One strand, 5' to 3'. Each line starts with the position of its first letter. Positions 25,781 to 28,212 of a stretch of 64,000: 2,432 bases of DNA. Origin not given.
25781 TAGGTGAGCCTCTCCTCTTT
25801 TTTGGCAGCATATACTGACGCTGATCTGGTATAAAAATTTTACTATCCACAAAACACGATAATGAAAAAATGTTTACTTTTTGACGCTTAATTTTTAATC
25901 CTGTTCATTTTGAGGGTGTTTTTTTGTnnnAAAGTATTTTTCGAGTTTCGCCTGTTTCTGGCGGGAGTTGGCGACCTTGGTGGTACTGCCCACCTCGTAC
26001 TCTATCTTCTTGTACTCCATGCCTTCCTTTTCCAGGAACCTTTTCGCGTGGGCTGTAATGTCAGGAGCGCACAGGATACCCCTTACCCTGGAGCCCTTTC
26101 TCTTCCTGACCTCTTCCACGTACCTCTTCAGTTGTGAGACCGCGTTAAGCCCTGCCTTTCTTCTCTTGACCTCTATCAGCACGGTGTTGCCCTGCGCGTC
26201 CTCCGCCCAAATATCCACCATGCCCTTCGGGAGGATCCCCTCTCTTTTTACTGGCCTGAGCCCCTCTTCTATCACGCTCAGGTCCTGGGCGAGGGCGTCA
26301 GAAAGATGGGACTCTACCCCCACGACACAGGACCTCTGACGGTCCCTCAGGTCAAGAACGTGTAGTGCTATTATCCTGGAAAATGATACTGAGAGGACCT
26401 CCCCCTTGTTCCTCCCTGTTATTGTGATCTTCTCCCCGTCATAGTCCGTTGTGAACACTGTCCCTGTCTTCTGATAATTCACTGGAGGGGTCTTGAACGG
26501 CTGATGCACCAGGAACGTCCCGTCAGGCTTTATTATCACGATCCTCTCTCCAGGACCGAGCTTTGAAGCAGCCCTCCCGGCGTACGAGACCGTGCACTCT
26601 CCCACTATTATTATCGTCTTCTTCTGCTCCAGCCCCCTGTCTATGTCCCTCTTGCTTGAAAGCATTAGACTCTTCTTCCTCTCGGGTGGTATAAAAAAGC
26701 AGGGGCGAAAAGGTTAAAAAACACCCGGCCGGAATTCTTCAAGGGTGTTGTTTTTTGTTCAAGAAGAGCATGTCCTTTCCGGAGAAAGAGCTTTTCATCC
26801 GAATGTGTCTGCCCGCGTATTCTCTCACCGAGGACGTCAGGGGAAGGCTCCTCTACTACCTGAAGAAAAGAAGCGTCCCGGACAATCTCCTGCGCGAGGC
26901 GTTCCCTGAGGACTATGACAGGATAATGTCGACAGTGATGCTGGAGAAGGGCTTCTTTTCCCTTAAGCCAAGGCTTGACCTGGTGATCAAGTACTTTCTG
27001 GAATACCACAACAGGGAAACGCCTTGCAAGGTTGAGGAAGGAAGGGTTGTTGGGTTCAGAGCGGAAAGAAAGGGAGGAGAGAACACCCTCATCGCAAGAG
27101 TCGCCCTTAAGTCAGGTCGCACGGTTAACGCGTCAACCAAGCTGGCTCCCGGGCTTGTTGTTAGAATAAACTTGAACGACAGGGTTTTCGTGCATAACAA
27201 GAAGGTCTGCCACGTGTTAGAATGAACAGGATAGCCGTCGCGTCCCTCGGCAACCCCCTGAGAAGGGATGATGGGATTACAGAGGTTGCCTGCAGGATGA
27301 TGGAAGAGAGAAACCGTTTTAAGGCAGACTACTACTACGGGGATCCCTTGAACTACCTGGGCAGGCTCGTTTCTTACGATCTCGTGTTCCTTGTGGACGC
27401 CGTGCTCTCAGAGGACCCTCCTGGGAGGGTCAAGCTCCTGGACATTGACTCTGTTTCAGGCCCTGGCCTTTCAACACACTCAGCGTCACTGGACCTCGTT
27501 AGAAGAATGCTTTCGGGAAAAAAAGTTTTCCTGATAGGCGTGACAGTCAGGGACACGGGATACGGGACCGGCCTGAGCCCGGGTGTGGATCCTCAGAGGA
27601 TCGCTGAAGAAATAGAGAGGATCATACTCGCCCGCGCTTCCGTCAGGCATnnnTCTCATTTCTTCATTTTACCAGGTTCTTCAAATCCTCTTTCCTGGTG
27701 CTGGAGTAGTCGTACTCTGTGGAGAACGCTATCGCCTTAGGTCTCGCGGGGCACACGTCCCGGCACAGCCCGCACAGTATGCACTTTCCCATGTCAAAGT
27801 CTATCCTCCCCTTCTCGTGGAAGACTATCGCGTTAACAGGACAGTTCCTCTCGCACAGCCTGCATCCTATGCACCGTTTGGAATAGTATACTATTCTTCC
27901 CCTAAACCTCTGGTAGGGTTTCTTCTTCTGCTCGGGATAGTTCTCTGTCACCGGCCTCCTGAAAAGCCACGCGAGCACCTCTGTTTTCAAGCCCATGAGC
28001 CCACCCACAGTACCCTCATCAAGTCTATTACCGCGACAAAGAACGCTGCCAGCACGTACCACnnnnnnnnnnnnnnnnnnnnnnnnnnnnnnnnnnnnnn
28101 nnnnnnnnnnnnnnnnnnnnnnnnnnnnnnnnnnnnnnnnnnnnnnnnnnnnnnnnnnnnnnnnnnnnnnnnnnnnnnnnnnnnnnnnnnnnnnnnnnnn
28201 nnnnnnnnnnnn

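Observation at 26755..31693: Compact, tightly overlapping seven-gene group-4 energy-converting [NiFe]-hydrogenase operon with a half-size antiporter-like subunit, an unannotated 51-aa TM microprotein, and a divergent hycI coupled to an unknown 156-aa protein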

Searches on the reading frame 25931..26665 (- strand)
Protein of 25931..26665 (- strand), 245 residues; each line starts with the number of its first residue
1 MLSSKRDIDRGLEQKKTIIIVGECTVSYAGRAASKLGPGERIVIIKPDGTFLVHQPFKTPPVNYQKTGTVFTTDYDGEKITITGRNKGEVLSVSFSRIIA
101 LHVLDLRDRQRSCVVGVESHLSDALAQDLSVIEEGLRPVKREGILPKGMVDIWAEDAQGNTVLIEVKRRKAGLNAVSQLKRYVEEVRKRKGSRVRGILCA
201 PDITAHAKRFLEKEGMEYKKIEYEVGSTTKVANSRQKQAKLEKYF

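Call 22: search_protein_families(library=pfam, proteins=[window:25931-26665:-], max_evalue=10)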
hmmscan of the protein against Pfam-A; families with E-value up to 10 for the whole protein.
window:25931-26665:- (245 aa): 5 families
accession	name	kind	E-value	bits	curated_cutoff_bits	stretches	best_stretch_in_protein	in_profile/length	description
PF01939.22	NucS_C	-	2.4e-33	115.2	24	1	117-230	1-117/124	Endonuclease NucS C-terminal domain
PF21003.3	NucS_N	-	5.4e-18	65.2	23.9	1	16-99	3-88/100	Endonuclease NucS N-terminal PH-like domain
PF14281.12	PDDEXK_4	-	0.00012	22.5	22.3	1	138-230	65-161/183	PD-(D/E)XK nuclease superfamily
PF02021.23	UPF0102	-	0.0099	16.7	23.6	1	133-194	11-62/80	Uncharacterised protein family UPF0102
PF24491.1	DUF7586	-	0.056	14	27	1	60-94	32-66/85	Domain of unknown function (DUF7586)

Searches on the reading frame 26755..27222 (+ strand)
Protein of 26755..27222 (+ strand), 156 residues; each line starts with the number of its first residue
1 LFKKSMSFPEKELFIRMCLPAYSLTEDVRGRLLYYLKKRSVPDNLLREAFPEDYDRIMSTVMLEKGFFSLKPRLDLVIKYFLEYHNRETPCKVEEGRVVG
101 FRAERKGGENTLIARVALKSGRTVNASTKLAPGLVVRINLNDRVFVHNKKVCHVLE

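Call 5: search_protein_families(library=pfam, proteins=[window:26755-27222:+], max_evalue=0.1)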
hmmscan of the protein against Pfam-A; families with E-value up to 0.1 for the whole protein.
window:26755-27222:+ (156 aa): 0 families

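Call 6: search_protein_families(library=ncbifam, proteins=[window:26755-27222:+], max_evalue=0.1)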
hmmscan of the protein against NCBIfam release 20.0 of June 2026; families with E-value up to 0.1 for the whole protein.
window:26755-27222:+ (156 aa): 0 families

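Call 20: find_homologous_proteins(query=window:26755-27222:+)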
Query window:26755-27222:+ (156 aa): 3 proteins with E <= 0.001 among 38 candidates.
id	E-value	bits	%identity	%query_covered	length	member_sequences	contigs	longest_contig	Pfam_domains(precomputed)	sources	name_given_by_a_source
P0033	1.2e-94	332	100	97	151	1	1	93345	-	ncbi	-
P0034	1.6e-72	260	74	100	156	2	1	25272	-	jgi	-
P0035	5.4e-68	246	73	96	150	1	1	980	-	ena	-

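Call 22: search_protein_families(library=pfam, proteins=[window:26770-27222:+], max_evalue=10)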
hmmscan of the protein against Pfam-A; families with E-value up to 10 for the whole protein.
window:26770-27222:+ (151 aa): 1 family
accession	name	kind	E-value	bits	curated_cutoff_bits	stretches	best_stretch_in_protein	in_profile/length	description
PF20294.3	KMPT-N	-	0.19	12.4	28.9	1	80-104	16-39/66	KTSC and Metallopeptidase N-terminal fusion domain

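Call 43: search_protein_families(library=pfam, proteins=[P0034], max_evalue=10)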
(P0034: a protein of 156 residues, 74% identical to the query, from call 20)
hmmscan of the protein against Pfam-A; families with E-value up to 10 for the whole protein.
P0034 (156 aa): 0 families

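Call 64: predict_structure(alignment_id=A7)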
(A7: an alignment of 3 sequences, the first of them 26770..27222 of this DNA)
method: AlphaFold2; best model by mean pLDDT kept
length: 151 residues; sequences in the alignment: 3
mean_pLDDT: 65.1   pTM: 0.51
mean pLDDT of the five models: 65.1, 62.5, 58.3, 57.5, 52.2
residues with pLDDT >= 90: 0; 70-90: 56; 50-70: 78; < 50: 17
segments of 3 or more residues with pLDDT < 50: 126-134, 142-145
pLDDT, mean of each block of 10 residues (from residue 1): 61 70 80 76 80 72 58 67 56 68 65 74 52 51 50 48
secondary structure, 60 per line:
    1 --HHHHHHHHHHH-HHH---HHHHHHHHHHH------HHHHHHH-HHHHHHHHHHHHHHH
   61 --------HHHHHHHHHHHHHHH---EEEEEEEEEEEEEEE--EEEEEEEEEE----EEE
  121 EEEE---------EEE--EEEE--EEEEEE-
elements in order: H3-13 H21-31 H38-44 H46-60 H69-83 E87-101 E104-113 E118-124 E134-136 E139-142 E145-150

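Call 97: search_solved_structures(query=A4, max_evalue=10, show_alignments=2)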
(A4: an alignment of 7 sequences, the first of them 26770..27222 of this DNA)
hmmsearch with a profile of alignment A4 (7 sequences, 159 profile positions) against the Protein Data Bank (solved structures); distinct sequences matched with E-value up to 10: 10.
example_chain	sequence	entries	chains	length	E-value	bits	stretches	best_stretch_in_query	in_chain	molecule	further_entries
2z1c_A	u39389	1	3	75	0.078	15.9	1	128-156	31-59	Hydrogenase expression/formation protein HypC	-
3vyr_A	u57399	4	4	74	0.086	15.7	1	129-156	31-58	Hydrogenase expression/formation protein HypC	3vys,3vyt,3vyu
6yy0_S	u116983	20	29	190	0.14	15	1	24-129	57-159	ATP synthase subunit O, mitochondrial | ATP synthase peripheral stalk subunit OSCP, mitochondrial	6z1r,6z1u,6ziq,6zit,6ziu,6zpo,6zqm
9vpb_AS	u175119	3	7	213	0.19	14.6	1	24-129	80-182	ATP synthase peripheral stalk subunit OSCP, mitochondrial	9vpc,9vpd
2wss_S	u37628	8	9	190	0.21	14.5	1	24-128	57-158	ATP SYNTHASE SUBUNIT O, MITOCHONDRIAL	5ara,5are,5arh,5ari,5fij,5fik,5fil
6j5i_S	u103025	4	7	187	0.37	13.7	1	24-95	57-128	ATP synthase subunit O, mitochondrial | ATP synthase peripheral stalk subunit OSCP, mitochondrial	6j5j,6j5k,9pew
9pex_O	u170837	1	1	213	0.51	13.2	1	24-95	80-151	ATP synthase peripheral stalk subunit OSCP, mitochondrial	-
6tt7_J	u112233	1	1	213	0.82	12.6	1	25-127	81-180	ATP synthase peripheral stalk subunit OSCP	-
9bxu_S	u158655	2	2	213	0.88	12.5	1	24-95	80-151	ATP synthase subunit O, mitochondrial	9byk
3d3r_A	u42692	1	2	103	1.1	12.2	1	119-155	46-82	Hydrogenase assembly chaperone hypC/hupF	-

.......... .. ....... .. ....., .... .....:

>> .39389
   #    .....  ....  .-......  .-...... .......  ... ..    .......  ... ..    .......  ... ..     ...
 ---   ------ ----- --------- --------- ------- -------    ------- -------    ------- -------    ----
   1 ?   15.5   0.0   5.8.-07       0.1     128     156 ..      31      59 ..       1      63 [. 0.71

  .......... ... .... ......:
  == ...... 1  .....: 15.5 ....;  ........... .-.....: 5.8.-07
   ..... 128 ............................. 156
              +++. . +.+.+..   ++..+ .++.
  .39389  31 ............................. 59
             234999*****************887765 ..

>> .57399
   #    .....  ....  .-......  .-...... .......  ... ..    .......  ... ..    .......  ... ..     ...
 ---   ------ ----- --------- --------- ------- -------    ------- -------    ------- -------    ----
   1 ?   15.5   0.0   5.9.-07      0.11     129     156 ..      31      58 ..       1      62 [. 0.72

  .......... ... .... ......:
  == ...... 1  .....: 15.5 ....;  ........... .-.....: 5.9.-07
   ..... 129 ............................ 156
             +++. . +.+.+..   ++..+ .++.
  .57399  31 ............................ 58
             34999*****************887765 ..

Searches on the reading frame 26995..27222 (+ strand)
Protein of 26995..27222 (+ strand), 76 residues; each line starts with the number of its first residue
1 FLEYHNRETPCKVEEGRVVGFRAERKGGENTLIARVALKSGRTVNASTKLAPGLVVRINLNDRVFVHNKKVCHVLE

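Call 22: search_protein_families(library=pfam, proteins=[window:26995-27222:+], max_evalue=10)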
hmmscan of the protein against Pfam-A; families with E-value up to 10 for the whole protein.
window:26995-27222:+ (76 aa): 1 family
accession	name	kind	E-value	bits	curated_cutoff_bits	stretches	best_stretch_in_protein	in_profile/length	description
PF20294.3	KMPT-N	-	0.1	13.2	28.9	1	5-29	16-39/66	KTSC and Metallopeptidase N-terminal fusion domain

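Call 43: search_protein_families(library=pfam, proteins=[window:27022-27222:+], max_evalue=10)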
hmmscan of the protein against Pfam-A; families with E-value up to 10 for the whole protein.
seq(67 aa): 0 families

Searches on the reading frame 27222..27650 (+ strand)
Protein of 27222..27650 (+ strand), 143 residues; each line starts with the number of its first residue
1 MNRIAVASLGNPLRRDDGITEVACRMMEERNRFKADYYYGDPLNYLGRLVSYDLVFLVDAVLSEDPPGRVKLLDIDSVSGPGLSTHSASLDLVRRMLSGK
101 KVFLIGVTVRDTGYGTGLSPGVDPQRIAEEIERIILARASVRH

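Call 5: search_protein_families(library=pfam, proteins=[window:27222-27650:+], max_evalue=0.1)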
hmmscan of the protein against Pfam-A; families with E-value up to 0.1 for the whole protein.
window:27222-27650:+ (143 aa): 1 family
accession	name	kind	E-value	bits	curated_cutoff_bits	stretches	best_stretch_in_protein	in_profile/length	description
PF01750.23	HycI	-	6.5e-06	26.5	23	1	42-123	26-117/130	Hydrogenase maturation protease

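Call 6: search_protein_families(library=ncbifam, proteins=[window:27222-27650:+], max_evalue=0.1)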
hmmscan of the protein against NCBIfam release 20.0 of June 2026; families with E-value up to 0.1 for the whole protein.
window:27222-27650:+ (143 aa): 5 families
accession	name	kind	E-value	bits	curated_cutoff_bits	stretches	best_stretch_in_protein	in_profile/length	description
TIGR00072.1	hydrog_prot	superfamily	4.7e-18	65.6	47.45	1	6-124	2-132/145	hydrogenase maturation protease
TIGR00142.1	hycI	equivalog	8.1e-08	32.2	119.1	1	6-123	3-128/146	hydrogenase maturation peptidase HycI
TIGR00140.1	hupD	subfamily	0.0048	16.9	151.8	1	6-90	3-94/151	HyaD/HybD family hydrogenase maturation endopeptidase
TIGR00130.1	frhD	equivalog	0.025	14.7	134.95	1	3-89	4-99/153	coenzyme F420-reducing hydrogenase, FrhD protein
NF007777.0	PRK10466.1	equivalog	0.029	14.1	190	1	4-121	3-133/164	HyaD/HybD family hydrogenase maturation endopeptidase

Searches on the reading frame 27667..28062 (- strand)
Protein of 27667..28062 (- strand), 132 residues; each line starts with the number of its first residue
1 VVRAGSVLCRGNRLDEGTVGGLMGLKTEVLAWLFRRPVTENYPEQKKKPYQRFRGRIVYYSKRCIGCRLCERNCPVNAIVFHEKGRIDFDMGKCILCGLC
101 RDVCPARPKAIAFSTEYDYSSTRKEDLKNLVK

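Call 5: search_protein_families(library=pfam, proteins=[window:27667-28062:-], max_evalue=0.1)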
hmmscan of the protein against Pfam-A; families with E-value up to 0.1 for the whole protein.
window:27667-28062:- (132 aa): 16 families
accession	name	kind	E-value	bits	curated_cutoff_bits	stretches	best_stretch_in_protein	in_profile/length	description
PF00037.32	Fer4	-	3.9e-13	49.1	21.1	2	58-79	2-23/24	4Fe-4S binding domain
PF12838.12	Fer4_7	-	1.3e-11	45.2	27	1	63-106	1-50/52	4Fe-4S dicluster domain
PF12797.12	Fer4_2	-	1.6e-10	40.7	24.5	2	87-106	3-22/22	4Fe-4S binding domain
PF12837.12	Fer4_6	-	8e-10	38.6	25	2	63-79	8-24/24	4Fe-4S binding domain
PF13183.11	Fer4_8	-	1.3e-09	38.9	27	2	91-111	2-17/68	4Fe-4S dicluster domain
PF13237.11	Fer4_10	-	1.5e-09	38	25.5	2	57-105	2-53/53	4Fe-4S dicluster domain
PF14697.11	Fer4_21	-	1.8e-09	38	35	1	62-106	6-53/59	4Fe-4S dicluster domain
PF13187.11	Fer4_9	-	3.1e-08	33.9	27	1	63-106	1-49/52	4Fe-4S dicluster domain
PF12800.12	Fer4_4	-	9.3e-07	29.1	24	2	92-106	2-16/17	4Fe-4S binding domain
PF12798.12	Fer4_3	-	2.6e-06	28.3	27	2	64-78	1-15/15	4Fe-4S binding domain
PF13484.11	Fer4_16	-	6.7e-06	27.2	30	2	63-84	1-21/66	4Fe-4S double cluster binding domain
PF13534.11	Fer4_17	-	5e-05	24.2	22.2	1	90-106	42-58/61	4Fe-4S dicluster domain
PF17179.9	Fer4_22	-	0.00079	20.7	27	0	59-77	76-94/95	4Fe-4S dicluster domain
PF13459.11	Fer4_15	-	0.0048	18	22.4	0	88-108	2-19/66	4Fe-4S single cluster domain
PF13370.11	Fer4_13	-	0.01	16.9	24.5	1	90-106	2-18/58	4Fe-4S single cluster domain of Ferredoxin I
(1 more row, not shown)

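Call 6: search_protein_families(library=ncbifam, proteins=[window:27667-28062:-], max_evalue=0.1)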
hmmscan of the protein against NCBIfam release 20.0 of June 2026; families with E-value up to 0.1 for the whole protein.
window:27667-28062:- (132 aa): 107 families (the best 25 are shown)
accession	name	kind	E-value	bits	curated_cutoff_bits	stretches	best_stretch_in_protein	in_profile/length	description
TIGR01971.1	NuoI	subfamily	1.4e-23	82.8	113.05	1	30-127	6-114/121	NADH-quinone oxidoreductase, chain I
NF004537.0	PRK05888.1-3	equivalog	8.5e-22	77.7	163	1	29-127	30-146/204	NADH-quinone oxidoreductase subunit NuoI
NF006221.0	PRK08348.1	subfamily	1.9e-21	76.2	124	1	27-124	8-105/136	NADH-plastoquinone oxidoreductase subunit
NF009053.0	PRK12387.1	subfamily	1.2e-19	70.8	204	1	37-128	13-107/180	formate hydrogenlyase complex iron-sulfur subunit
NF004536.0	PRK05888.1-1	equivalog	2.5e-17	62.8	212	1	29-127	20-130/180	NADH-quinone oxidoreductase subunit NuoI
NF004539.0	PRK05888.1-5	equivalog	1.2e-16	60.8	225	1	29-127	23-133/162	NADH-quinone oxidoreductase subunit NuoI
NF004545.0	PRK05888.3-1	equivalog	9e-16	57.9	229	1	21-124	26-136/154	NADH-quinone oxidoreductase subunit NuoI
TIGR00403.1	ndhI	equivalog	1.9e-15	56.9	302.35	1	31-127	31-135/183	NAD(P)H-quinone oxidoreductase subunit I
NF004541.0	PRK05888.2-2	equivalog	2.3e-15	56.8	217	1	38-106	37-108/168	NADH-quinone oxidoreductase subunit NuoI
NF004538.0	PRK05888.1-4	equivalog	4e-15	55.8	135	1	30-127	24-133/162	NADH-quinone oxidoreductase subunit NuoI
NF004540.0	PRK05888.2-1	equivalog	7.9e-15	54.7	215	1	22-128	5-120/139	NADH-quinone oxidoreductase subunit NuoI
NF004543.0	PRK05888.2-5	equivalog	1.2e-14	54.3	243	1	30-127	27-131/217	NADH-quinone oxidoreductase subunit NuoI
NF006076.0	PRK08222.1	equivalog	2.9e-14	53.3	270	1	39-128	15-107/181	hydrogenase 4 subunit H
NF040612.1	F420_dehyd_FpoI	exception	2.5e-13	50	180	1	32-107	12-97/135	F420H2 dehydrogenase subunit FpoI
NF004542.0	PRK05888.2-3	equivalog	1.6e-12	47.3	248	1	22-125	37-153/203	NADH-quinone oxidoreductase subunit NuoI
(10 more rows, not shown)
